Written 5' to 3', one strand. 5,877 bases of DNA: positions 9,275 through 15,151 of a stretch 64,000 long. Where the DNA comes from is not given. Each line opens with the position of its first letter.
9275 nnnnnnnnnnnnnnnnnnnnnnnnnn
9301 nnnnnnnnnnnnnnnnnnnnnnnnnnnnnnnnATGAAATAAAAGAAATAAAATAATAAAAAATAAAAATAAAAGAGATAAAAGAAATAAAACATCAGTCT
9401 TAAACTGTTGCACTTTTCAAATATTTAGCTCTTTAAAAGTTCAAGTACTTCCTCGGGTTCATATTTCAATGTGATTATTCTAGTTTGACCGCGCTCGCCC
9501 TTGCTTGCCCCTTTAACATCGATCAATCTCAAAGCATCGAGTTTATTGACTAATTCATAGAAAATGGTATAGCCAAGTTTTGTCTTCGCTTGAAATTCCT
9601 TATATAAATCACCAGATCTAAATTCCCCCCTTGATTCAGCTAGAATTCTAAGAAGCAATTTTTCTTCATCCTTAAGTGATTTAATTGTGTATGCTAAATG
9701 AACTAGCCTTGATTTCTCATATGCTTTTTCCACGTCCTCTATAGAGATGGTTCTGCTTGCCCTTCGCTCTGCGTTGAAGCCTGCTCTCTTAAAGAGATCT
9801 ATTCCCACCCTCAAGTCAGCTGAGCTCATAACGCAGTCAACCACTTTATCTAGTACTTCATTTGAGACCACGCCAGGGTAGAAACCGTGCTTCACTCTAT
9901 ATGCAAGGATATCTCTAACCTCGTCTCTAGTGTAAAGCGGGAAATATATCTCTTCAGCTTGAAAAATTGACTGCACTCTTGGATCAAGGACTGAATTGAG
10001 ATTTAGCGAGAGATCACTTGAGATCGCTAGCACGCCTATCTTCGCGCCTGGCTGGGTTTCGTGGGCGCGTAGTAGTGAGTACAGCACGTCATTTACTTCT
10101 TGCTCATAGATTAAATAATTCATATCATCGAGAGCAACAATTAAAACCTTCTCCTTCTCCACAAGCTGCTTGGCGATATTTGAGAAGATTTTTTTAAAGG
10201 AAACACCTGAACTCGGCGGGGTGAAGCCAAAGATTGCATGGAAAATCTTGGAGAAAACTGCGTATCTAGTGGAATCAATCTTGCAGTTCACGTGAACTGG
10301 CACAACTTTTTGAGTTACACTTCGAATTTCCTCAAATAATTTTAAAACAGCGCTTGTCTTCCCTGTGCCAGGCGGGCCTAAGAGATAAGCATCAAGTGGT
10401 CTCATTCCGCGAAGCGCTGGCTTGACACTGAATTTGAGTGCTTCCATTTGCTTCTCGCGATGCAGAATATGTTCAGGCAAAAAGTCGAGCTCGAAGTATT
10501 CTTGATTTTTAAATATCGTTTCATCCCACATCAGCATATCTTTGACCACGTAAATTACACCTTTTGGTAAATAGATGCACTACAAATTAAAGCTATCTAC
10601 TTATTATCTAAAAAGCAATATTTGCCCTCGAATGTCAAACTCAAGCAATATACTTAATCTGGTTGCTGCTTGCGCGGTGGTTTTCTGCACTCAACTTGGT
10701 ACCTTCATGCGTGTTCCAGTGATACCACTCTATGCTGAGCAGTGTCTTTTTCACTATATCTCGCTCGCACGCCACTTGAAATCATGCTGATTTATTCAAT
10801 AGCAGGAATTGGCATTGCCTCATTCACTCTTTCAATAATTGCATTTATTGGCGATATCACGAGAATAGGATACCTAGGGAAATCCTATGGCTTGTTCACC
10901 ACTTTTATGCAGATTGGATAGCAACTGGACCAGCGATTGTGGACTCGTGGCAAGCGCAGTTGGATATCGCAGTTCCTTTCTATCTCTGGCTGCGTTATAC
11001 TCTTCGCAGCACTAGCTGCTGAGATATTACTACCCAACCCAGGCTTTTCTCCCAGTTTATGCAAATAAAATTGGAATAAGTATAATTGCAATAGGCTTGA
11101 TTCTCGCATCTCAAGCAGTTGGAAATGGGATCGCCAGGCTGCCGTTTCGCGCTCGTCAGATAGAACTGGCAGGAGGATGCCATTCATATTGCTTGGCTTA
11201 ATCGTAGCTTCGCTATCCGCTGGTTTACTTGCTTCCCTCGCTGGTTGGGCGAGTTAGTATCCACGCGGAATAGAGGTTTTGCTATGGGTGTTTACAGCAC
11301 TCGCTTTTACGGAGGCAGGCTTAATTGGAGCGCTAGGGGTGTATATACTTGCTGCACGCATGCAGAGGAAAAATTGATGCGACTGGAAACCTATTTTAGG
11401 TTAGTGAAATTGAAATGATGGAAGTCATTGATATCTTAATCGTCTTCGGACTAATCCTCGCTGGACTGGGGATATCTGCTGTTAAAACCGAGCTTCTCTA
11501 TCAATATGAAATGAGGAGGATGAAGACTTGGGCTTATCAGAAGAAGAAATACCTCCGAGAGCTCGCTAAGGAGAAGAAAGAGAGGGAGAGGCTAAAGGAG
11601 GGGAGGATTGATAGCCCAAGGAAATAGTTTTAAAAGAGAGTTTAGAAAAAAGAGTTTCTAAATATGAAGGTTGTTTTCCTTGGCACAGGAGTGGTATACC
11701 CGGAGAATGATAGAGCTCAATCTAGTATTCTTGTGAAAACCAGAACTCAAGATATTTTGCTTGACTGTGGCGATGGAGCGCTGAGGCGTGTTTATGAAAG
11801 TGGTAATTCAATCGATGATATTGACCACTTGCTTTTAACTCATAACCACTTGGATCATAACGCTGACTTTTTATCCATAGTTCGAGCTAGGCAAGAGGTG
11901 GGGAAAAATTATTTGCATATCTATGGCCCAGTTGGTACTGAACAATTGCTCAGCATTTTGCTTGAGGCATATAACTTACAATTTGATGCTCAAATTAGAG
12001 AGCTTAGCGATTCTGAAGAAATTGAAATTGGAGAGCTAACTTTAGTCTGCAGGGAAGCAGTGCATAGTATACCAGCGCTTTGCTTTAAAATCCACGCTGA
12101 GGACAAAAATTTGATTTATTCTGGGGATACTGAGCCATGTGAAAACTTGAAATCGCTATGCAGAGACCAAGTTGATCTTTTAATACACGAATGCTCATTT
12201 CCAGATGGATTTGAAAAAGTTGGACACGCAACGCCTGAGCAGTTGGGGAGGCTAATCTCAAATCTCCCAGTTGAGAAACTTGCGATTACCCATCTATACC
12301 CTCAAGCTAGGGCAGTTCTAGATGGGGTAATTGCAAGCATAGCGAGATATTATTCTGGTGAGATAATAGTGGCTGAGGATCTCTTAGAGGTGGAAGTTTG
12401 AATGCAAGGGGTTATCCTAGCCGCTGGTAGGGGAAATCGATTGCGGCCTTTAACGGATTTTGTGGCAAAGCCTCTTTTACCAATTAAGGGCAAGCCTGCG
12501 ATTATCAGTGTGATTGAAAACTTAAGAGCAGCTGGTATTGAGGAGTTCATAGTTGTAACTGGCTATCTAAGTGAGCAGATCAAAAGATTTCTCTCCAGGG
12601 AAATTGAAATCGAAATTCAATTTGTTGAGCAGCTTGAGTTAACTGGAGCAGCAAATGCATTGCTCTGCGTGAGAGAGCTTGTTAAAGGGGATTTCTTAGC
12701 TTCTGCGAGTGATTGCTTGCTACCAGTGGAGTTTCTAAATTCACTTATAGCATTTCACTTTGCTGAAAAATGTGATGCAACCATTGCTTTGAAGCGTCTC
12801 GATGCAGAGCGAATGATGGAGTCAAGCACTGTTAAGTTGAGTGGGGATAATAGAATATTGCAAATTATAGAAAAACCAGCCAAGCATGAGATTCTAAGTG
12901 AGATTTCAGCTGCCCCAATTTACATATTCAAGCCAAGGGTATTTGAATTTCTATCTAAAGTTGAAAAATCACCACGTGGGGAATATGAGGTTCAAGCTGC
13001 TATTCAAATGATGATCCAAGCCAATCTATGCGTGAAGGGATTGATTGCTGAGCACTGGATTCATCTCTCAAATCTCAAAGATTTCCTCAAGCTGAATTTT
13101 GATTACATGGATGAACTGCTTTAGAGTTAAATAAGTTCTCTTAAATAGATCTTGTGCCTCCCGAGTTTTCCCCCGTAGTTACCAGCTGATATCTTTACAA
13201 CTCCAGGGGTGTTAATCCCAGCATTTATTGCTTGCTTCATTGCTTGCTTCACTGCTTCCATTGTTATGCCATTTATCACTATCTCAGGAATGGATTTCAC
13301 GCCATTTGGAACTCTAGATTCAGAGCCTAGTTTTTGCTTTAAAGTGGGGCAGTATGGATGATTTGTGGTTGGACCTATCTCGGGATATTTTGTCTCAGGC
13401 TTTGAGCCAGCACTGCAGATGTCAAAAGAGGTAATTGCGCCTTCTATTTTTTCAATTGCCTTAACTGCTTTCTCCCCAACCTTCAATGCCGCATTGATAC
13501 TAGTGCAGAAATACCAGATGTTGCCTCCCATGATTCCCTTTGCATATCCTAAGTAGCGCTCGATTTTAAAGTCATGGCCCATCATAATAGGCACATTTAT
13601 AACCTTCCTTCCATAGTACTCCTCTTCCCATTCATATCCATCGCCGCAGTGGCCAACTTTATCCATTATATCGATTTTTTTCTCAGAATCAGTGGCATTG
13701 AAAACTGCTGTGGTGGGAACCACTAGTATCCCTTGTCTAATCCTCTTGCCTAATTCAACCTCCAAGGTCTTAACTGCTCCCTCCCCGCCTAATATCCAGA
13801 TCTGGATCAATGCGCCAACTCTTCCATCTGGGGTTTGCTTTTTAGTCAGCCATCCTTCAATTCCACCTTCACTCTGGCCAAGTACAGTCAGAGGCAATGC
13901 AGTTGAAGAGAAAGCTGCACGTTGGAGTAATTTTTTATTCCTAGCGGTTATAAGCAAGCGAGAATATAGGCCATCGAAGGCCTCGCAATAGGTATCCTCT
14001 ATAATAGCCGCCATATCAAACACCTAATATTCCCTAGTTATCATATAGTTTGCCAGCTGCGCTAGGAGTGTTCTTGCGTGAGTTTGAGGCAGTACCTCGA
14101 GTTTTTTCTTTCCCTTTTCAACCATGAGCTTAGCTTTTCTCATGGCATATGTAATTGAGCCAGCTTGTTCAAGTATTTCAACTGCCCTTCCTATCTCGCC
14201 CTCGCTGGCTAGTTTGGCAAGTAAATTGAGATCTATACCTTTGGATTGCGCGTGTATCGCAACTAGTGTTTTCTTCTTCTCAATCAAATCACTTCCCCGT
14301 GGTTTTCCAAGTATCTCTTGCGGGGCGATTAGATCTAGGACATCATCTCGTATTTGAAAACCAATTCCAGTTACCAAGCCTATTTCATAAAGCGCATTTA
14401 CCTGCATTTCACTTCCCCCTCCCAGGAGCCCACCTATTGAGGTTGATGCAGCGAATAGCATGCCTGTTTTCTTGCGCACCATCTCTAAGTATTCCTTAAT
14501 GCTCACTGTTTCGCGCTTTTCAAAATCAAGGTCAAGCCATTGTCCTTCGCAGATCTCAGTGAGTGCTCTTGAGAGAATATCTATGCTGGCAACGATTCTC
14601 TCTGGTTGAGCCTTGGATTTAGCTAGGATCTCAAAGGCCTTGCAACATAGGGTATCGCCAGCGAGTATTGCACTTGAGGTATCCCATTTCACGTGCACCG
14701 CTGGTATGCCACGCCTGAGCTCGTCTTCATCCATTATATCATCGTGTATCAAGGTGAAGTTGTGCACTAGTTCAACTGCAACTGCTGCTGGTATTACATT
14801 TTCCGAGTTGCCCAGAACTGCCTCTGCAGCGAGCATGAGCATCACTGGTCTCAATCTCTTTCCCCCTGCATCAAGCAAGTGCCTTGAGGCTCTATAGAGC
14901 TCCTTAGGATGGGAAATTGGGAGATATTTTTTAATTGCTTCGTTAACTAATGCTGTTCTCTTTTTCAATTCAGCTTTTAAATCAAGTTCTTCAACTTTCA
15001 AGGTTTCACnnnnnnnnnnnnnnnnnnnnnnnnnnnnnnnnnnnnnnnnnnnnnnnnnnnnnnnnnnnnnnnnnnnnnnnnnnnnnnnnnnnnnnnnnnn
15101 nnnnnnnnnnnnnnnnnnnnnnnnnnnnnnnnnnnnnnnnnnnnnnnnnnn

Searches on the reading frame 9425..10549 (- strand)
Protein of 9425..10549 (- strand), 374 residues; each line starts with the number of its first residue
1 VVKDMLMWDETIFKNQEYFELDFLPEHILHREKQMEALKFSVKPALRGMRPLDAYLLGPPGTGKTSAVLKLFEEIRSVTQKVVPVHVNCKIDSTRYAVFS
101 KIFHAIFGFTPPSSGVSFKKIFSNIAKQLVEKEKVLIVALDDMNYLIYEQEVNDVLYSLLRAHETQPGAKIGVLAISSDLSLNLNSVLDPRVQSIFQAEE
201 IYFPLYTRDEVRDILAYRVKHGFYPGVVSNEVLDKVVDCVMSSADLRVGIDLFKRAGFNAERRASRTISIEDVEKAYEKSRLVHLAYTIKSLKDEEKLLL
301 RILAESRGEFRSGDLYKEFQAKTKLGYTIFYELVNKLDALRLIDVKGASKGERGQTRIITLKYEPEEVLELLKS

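Call 21: search_protein_families(library=pfam, proteins=[window:9425-10549:-], max_evalue=0.0001)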
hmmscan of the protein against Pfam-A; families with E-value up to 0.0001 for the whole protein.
window:9425-10549:- (374 aa): 5 families
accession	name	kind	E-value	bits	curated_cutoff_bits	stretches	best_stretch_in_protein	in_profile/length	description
PF22703.2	Cdc6_lid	-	1.4e-16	60.6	27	1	212-278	1-68/68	Cdc6 AAA+ ATPase-type lid domain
PF09079.17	Cdc6_C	-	4.3e-08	33.5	25.1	1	290-370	4-95/96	CDC6, C terminal winged helix domain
PF13191.12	AAA_16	-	5.8e-08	33.8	32.6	1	30-164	4-160/167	AAA ATPase domain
PF01637.24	ATPase_2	-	7e-07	29.7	33.2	1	55-177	24-155/225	ATPase domain predominantly from Archaea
PF13401.12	AAA_22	-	5.2e-06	27.2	27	1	55-161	9-109/130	AAA domain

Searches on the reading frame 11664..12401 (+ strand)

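Call 21: search_protein_families(library=pfam, proteins=[window:11664-12401:+], max_evalue=0.0001)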
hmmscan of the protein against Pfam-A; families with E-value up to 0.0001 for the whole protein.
window:11664-12401:+ (245 aa): 3 families
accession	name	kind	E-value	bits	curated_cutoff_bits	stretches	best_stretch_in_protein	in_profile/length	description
PF12706.13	Lactamase_B_2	-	1.2e-19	71.1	27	1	31-210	3-199/200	Beta-lactamase superfamily domain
PF00753.33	Lactamase_B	-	8.1e-11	42.7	22.7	1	17-158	4-152/196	Metallo-beta-lactamase superfamily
PF23023.1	Anti-Pycsar_Apyc1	-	2.7e-06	27.5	50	1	3-67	5-68/250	Anti-Pycsar protein Apyc1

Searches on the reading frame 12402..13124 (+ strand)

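Call 21: search_protein_families(library=pfam, proteins=[window:12402-13124:+], max_evalue=0.0001)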
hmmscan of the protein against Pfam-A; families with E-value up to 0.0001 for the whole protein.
window:12402-13124:+ (240 aa): 2 families
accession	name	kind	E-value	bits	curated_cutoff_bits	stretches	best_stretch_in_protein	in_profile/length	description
PF00483.29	NTP_transferase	-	3e-31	109.3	21.2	1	3-235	2-242/245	Nucleotidyl transferase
PF12804.13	NTP_transf_3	-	4.7e-12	46.8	27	1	3-131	1-123/160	MobA-like NTP transferase domain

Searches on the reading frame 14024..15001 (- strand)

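Call 21: search_protein_families(library=pfam, proteins=[window:14024-15001:-], max_evalue=0.0001)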
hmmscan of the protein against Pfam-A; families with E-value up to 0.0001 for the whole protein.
window:14024-15001:- (325 aa): 1 family
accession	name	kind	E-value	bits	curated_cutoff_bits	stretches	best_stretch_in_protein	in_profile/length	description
PF00348.22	polyprenyl_synt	-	3.7e-70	236.4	27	1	33-253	2-220/251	Polyprenyl synthetase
